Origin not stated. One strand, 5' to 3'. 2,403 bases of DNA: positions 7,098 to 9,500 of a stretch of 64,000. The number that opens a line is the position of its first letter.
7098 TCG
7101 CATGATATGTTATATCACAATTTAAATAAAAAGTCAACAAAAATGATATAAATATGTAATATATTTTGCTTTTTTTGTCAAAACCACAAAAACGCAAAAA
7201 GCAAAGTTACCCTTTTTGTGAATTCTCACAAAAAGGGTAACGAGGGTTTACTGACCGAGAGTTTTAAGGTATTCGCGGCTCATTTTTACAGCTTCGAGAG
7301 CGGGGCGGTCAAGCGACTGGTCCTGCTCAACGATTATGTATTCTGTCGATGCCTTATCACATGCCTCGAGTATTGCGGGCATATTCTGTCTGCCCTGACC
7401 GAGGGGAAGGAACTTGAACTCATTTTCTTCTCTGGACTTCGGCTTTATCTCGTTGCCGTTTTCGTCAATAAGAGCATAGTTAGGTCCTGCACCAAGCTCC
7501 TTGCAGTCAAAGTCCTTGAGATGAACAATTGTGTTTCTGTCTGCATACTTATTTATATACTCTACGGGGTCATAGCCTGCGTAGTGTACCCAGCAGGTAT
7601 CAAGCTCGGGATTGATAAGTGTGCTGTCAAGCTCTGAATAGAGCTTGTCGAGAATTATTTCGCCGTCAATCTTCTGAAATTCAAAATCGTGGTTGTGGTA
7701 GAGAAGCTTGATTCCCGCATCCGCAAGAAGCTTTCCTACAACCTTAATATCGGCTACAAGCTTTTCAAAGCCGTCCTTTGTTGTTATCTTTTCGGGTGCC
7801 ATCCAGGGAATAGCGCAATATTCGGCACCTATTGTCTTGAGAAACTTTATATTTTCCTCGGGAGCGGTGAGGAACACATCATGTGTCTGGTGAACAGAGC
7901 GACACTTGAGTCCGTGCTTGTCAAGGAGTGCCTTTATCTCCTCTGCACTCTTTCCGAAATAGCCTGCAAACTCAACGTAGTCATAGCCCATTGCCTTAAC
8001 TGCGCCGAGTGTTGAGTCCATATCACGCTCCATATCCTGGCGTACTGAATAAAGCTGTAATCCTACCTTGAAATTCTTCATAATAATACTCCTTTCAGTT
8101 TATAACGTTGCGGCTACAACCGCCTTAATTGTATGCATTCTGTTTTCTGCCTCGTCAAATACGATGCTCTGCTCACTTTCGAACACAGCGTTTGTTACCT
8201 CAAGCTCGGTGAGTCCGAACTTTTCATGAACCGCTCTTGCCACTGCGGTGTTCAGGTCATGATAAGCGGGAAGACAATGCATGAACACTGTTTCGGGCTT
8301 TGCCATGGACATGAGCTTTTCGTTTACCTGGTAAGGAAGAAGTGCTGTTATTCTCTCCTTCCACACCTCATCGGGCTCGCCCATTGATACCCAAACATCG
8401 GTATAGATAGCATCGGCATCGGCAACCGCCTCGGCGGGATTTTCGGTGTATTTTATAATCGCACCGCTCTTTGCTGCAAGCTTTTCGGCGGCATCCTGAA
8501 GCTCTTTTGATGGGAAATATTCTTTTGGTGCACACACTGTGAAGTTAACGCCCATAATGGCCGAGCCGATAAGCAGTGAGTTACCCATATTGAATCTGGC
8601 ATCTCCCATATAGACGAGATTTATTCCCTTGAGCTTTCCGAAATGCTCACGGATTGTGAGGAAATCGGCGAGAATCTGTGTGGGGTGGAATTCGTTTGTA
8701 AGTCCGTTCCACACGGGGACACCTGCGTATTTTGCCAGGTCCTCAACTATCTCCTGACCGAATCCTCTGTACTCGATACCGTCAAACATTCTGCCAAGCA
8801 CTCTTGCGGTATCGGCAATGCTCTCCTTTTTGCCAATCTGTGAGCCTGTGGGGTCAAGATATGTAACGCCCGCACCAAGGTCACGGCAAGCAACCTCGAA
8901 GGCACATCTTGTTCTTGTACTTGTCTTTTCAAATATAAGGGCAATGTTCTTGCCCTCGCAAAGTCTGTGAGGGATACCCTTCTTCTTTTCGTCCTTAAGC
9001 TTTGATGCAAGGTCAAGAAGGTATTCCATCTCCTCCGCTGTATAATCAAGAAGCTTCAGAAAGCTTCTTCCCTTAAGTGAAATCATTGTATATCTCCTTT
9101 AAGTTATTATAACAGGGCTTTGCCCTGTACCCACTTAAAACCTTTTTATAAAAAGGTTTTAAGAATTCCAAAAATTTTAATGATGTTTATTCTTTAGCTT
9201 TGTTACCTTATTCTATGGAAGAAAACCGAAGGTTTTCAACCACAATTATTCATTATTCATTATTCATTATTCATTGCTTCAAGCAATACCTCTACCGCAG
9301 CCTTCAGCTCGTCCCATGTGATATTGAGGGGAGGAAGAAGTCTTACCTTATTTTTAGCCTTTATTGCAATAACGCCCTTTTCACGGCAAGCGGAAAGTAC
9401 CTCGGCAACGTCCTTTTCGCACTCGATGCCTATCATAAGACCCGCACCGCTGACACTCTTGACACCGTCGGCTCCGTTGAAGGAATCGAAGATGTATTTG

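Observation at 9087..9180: Locus A and locus D are about 75 nt homologous, with compensatory base changes in both hairpins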

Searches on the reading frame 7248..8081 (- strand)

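Call 11: search_protein_families(library=ncbifam, proteins=[window:7248-8081:-])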
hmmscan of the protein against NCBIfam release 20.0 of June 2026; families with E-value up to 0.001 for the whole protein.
window:7248-8081:- (277 aa): 1 family
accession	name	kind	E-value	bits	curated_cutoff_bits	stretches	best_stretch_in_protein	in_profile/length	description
TIGR04379.1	myo_inos_iolE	equivalog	3.8e-16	59.5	290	1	20-191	24-212/290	myo-inosose-2 dehydratase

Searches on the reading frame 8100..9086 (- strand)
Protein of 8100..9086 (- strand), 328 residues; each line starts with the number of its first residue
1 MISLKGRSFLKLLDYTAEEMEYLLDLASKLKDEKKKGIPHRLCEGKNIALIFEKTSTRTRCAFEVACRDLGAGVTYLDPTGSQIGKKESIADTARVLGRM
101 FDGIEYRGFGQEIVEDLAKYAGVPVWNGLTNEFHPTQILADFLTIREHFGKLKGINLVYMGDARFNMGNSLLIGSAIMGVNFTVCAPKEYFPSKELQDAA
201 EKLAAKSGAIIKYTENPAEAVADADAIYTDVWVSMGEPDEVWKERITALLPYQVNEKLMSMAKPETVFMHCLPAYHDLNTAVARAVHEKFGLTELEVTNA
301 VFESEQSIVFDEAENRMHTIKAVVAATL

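Call 11: search_protein_families(library=ncbifam, proteins=[window:8100-9086:-])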
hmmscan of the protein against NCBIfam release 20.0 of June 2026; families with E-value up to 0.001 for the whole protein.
window:8100-9086:- (328 aa): 17 families
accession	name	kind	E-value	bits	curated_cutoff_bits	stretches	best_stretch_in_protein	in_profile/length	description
NF003286.0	PRK04284.1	subfamily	1.5e-153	510.8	515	1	1-328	1-330/332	ornithine carbamoyltransferase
NF009213.0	PRK12562.1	subfamily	2.8e-129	431.2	559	1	4-328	4-332/334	ornithine carbamoyltransferase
TIGR00658.1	orni_carb_tr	equivalog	1.6e-128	428.1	280.85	1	7-328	1-303/304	ornithine carbamoyltransferase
NF002470.0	PRK01713.1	equivalog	1.4e-125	419.2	545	1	3-328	4-333/334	ornithine carbamoyltransferase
NF001986.0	PRK00779.1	subfamily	8.9e-105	350.2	306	1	4-326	3-302/307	ornithine carbamoyltransferase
TIGR04384.1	putr_carbamoyl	exception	8.7e-83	278.2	500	1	9-325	2-304/330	putrescine carbamoyltransferase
NF011380.0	PRK14805.1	equivalog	1.3e-77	260.9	421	1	8-326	3-298/302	ornithine carbamoyltransferase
NF003384.0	PRK04523.1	equivalog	6.4e-40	137.2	288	1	7-326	4-331/336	N-acetylornithine carbamoyltransferase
NF011379.0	PRK14804.1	equivalog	2e-38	132.2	373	1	12-325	12-306/311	ornithine carbamoyltransferase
NF002032.1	PRK00856.1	equivalog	3.4e-38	131.5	263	1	8-284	2-272/297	aspartate carbamoyltransferase catalytic subunit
TIGR00670.1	asp_carb_tr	equivalog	4e-35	121.4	236.95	1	9-280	3-274/304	aspartate carbamoyltransferase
NF005538.0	PRK07200.1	equivalog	4.4e-24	85.2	453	1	4-324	19-372/396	knotted carbamoyltransferase YgeW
NF008853.0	PRK11891.1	equivalog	1.2e-22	80.1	560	1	15-274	97-358/430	aspartate carbamoyltransferase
TIGR03316.1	ygeW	equivalog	7e-22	77.9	500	1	7-322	19-367/391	knotted carbamoyltransferase YgeW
NF006046.0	PRK08192.1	equivalog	7.2e-21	74.8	512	1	2-274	2-277/339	aspartate carbamoyltransferase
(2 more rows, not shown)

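Call 12: find_encoding_contigs(protein=window:8100-9086:-, flank=3000, max_places=10)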
Protein window:8100-9086:- (328 aa): 14 contigs read that carry it; 10 places shown.
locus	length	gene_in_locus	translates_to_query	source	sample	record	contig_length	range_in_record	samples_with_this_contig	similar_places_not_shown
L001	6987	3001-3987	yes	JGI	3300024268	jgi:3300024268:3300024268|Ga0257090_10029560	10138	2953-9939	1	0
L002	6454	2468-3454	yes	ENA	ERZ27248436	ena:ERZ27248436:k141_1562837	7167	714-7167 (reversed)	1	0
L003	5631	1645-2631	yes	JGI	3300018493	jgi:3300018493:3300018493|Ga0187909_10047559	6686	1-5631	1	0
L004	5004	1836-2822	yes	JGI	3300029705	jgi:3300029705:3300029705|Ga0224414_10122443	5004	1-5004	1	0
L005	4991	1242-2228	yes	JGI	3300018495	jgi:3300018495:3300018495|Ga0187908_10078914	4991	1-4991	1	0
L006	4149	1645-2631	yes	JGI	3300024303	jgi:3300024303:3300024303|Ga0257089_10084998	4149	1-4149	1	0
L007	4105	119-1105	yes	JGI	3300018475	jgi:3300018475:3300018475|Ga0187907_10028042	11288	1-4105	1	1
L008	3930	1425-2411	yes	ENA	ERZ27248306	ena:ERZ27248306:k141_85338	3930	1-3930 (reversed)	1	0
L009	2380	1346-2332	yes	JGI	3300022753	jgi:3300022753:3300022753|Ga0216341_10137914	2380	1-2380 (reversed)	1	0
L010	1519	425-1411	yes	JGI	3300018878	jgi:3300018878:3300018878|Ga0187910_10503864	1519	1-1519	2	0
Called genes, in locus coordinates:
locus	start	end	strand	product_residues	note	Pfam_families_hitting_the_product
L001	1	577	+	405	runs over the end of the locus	PF01960:ArgJ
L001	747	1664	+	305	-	PF00696:AA_kinase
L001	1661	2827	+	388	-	PF00202:Aminotran_3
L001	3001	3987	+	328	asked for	PF02729:OTCace_N, PF00185:OTCace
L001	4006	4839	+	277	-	PF01261:AP_endonuc_2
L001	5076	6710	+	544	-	-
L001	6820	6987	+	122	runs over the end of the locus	?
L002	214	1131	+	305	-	PF00696:AA_kinase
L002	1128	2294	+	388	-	PF00202:Aminotran_3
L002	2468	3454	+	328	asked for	PF02729:OTCace_N, PF00185:OTCace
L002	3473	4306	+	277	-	PF01261:AP_endonuc_2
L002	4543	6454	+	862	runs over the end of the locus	-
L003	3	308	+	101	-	?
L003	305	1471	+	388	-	PF00202:Aminotran_3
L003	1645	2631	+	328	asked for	PF02729:OTCace_N, PF00185:OTCace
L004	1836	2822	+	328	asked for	PF02729:OTCace_N, PF00185:OTCace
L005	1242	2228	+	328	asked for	PF02729:OTCace_N, PF00185:OTCace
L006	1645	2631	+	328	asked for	PF02729:OTCace_N, PF00185:OTCace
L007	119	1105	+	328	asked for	PF02729:OTCace_N, PF00185:OTCace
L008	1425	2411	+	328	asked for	PF02729:OTCace_N, PF00185:OTCace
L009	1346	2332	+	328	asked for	PF02729:OTCace_N, PF00185:OTCace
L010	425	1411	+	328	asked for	PF02729:OTCace_N, PF00185:OTCace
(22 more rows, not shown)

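Call 33: find_homologous_proteins(query=window:8100-9086:-, max_evalue=1e-80)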
Query window:8100-9086:- (328 aa): 8000 proteins with E <= 1e-80 among 8000 candidates; the best 120 are listed.
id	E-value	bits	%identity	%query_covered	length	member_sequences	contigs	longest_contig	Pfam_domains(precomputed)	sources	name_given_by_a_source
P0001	6.9e-244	825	-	-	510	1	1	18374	PF00185.31,PF02729.27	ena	-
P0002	1.6e-216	735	100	100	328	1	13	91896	PF00185.31,PF02729.27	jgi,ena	-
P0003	1.3e-215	732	100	100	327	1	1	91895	PF00185.31,PF02729.27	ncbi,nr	ncbi:MAG: ornithine carbamoyltransferase [Ruminococcaceae bacterium]|nr:ornithine carbamoyltransfera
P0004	3.3e-215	731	99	100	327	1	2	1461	PF00185.31,PF02729.27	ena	-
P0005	2.1e-209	712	96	100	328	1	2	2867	PF00185.31,PF02729.27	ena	-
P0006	1.2e-208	709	97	100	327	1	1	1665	PF00185.31,PF02729.27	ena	-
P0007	1.8e-205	699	94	100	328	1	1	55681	PF00185.31,PF02729.27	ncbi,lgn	-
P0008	7.8e-204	694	93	100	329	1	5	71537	PF00185.31,PF02729.27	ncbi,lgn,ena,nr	ncbi:MAG: ornithine carbamoyltransferase [Clostridia bacterium]|nr:ornithine carbamoyltransferase [C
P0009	5.6e-201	684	92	100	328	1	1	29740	PF00185.31,PF02729.27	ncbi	-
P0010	8.9e-199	677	91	100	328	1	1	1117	PF00185.31,PF02729.27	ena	-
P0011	6.2e-198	674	91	100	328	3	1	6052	PF00185.31,PF02729.27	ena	-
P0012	4.0e-196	668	90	100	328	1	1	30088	PF00185.31,PF02729.27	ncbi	-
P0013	5.1e-196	668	89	100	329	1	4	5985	PF00185.31,PF02729.27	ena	-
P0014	1.7e-195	666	91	100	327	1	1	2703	PF00185.31,PF02729.27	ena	-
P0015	5.8e-193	658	89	100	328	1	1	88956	PF00185.31,PF02729.27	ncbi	-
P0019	3.6e-185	632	84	100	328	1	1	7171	PF00185.31,PF02729.27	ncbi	-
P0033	9.3e-166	569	76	100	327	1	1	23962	PF00185.31,PF02729.27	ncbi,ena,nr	ncbi:MAG: ornithine carbamoyltransferase [Clostridia bacterium]|nr:ornithine carbamoyltransferase [C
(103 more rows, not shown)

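Call 34: find_encoding_contigs(protein=P0007, flank=2500, max_places=1)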
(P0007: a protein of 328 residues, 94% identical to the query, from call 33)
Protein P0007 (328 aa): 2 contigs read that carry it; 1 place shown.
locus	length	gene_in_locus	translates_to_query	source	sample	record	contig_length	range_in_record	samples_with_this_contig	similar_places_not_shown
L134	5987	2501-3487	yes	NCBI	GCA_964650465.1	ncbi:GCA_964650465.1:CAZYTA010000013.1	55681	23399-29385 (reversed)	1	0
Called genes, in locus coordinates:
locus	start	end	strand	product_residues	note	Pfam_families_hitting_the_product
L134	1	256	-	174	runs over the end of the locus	-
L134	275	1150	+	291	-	PF00696:AA_kinase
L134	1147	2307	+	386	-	PF00202:Aminotran_3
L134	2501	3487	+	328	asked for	PF02729:OTCace_N, PF00185:OTCace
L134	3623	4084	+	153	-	PF04542:Sigma70_r2, PF08281:Sigma70_r4_2, PF04545:Sigma70_r4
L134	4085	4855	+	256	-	-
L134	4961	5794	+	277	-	PF01261:AP_endonuc_2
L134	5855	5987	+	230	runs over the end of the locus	PF27840:ScmC (faint)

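Call 35: find_encoding_contigs(protein=P0008, flank=2500, max_places=1)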
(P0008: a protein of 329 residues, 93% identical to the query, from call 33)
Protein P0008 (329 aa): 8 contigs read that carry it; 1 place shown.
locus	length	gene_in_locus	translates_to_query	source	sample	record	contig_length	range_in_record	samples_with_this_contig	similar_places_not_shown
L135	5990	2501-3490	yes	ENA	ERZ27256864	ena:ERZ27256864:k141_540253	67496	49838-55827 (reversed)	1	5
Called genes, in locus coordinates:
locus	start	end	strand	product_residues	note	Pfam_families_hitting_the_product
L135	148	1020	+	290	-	PF00696:AA_kinase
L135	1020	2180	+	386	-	PF00202:Aminotran_3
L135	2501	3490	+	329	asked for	PF02729:OTCace_N, PF00185:OTCace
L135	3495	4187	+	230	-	PF27840:ScmC (faint)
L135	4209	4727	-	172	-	-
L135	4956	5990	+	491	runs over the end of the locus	PF00370:FGGY_N, PF02782:FGGY_C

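Call 36: find_encoding_contigs(protein=P0012, flank=2500, max_places=1)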
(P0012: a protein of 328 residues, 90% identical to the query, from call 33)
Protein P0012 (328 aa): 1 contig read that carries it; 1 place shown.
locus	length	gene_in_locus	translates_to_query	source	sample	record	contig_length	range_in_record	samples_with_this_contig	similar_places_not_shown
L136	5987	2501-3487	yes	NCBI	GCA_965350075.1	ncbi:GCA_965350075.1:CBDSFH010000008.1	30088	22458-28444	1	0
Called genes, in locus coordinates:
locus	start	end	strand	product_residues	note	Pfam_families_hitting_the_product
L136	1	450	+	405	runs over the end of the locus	PF01960:ArgJ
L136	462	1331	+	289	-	PF00696:AA_kinase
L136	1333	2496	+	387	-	PF00202:Aminotran_3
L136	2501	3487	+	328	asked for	PF02729:OTCace_N, PF00185:OTCace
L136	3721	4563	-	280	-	PF01116:F_bP_aldolase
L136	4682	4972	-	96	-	-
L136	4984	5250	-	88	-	PF06135:IreB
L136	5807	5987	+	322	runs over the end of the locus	PF00005:ABC_tran, PF13304:AAA_21 (weak)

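Call 37: find_encoding_contigs(protein=P0015, flank=2500, max_places=1)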
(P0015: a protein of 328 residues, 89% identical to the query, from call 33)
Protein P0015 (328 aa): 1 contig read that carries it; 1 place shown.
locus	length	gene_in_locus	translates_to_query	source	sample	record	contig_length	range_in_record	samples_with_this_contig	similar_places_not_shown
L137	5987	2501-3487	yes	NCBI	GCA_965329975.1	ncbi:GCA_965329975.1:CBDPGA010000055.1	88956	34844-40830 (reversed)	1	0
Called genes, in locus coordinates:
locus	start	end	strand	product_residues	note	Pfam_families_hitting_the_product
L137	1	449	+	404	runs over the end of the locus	PF01960:ArgJ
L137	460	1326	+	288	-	PF00696:AA_kinase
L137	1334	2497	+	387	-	PF00202:Aminotran_3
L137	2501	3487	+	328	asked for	PF02729:OTCace_N, PF00185:OTCace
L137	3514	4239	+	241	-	-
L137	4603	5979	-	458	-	PF13347:MFS_2, PF07690:MFS_1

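Call 38: find_encoding_contigs(protein=P0019, flank=2500, max_places=1)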
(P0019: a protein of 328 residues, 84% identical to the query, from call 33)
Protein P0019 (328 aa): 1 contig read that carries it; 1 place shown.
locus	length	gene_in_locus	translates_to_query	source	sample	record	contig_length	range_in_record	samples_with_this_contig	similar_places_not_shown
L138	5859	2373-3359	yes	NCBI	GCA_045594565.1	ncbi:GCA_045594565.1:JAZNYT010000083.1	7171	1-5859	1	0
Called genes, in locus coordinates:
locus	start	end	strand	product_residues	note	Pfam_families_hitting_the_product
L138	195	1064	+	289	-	PF00696:AA_kinase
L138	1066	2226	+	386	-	PF00202:Aminotran_3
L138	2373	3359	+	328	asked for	PF02729:OTCace_N, PF00185:OTCace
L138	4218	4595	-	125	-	PF16320:Ribosomal_L12_N, PF00542:Ribosomal_L12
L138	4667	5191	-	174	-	PF00466:Ribosomal_L10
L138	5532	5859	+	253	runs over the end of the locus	PF13527:Acetyltransf_9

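Call 39: find_encoding_contigs(protein=P0033, flank=2500, max_places=1)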
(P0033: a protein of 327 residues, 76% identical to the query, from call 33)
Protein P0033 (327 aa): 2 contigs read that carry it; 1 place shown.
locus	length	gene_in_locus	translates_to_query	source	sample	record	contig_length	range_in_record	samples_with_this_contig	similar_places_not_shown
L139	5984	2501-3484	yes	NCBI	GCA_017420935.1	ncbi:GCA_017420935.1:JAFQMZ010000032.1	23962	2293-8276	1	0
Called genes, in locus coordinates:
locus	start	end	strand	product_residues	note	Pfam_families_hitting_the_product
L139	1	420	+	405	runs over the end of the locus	PF01960:ArgJ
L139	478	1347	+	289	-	PF00696:AA_kinase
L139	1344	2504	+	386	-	PF00202:Aminotran_3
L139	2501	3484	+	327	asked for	PF02729:OTCace_N, PF00185:OTCace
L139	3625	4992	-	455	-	PF01554:MatE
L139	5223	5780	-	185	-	-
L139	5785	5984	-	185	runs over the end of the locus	-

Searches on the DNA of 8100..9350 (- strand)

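Call 9: search_rna_families(source=window, start=8950, end=9350, threshold=evalue, max_evalue=10)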
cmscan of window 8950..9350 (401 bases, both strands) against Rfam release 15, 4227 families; matches with E-value up to 10: 21.
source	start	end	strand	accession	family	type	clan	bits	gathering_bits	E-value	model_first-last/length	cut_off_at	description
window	9084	9157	-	RF02980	freshwater-2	Cis-reg;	-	30.5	49.9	0.0064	1-84/84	no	freshwater-2 RNA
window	9083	9162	-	RF02526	SSRC34_1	Gene; sRNA;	-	22.3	64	0.73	1-128/128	no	Streptococcus sRNA SSRC34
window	9044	9160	-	RF00515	PyrR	Cis-reg;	-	20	54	1.9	1-115/115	no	PyrR binding site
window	9078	9183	+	RF03922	MIR2119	Gene; miRNA;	-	18.8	73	7.8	1-188/188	no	MIR2119 microRNA precursor family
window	9044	9114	+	RF00238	ctRNA_pND324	Gene; antisense;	-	18.3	45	4.4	1-86/86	no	ctRNA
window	9109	9228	-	RF02653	StyR-143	Gene; sRNA;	-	17.6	176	0.25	1-144/144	no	Salmonella enterica Typhi npcRNA 143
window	9135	9227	-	RF00199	SL2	Gene;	CL00020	16.9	41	5.2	1-110/110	no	SL2 RNA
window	9083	9127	-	RF01711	Lnt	Cis-reg;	-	16.9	55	5.7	1-63/63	no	Lnt RNA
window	9130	9189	-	RF01810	pntA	Gene; sRNA;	-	16.4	54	6.9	1-62/62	no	pntA sRNA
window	9138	9168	+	RF00384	Pox_AX_element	Cis-reg;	-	16.1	60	5.5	1-62/62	no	Poxvirus AX element late mRNA cis-regulatory element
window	9084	9133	-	RF03084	DUF2815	Gene; sRNA;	-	15.9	41.2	3.2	1-62/62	no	DUF2815 RNA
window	9111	9229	-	RF04180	BTnc231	Gene; sRNA;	-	15.8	80.4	0.79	1-154/154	no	Bacteroides sRNA BTnc231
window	9207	9273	-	RF01175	snoU83D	Gene; snRNA; snoRNA; CD-box;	-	15.5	55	3.3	1-81/81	no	Small nucleolar RNA U83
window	9105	9190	-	RF02437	SpF44_sRNA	Gene; sRNA;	-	15.5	70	3.7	1-102/102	no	Streptococcus sRNA SpF44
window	9208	9282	-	RF03005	lysM-TM7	Cis-reg;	-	15.4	61.5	2.7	22-93/138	no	lysM-TM7 RNA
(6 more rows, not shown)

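Call 56: search_dna_similar(query=window:9087-9260:-, collection=plasmids, mode=distant, max_evalue=0.01, max_rows=10)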
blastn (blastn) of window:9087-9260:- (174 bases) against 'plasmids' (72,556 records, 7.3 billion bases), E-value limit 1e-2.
No match.

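Call 61: search_rna_families(sources=[L134, L135, L138, L022, L033, L047, L059, L073, L074, L090, L102, L117, L119, L045, L046, L068, L113, L041], threshold=gathering)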
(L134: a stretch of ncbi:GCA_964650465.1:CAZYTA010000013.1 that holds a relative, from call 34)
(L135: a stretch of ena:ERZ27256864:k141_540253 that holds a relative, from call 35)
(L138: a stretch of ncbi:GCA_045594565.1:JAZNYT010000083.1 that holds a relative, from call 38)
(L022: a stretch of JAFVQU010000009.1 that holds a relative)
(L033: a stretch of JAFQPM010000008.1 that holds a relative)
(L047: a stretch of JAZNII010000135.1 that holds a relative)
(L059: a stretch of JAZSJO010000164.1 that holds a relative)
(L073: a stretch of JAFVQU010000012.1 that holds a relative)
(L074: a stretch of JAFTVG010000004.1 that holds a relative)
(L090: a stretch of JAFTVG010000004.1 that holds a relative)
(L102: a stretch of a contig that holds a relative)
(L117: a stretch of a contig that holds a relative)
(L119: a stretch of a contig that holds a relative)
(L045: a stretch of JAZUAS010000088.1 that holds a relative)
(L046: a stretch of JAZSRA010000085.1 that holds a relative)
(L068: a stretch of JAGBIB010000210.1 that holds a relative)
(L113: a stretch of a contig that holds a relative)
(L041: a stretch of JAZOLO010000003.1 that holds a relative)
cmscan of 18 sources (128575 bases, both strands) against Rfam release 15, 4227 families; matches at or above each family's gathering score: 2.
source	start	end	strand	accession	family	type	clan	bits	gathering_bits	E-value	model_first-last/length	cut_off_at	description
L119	2957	3208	+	RF00230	T-box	Cis-reg; leader;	-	118.4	93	2.7e-25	1-219/219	no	T-box leader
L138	5213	5371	-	RF00557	L10_leader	Cis-reg; leader;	-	69.5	44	1.1e-08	1-138/138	no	Ribosomal protein L10 leader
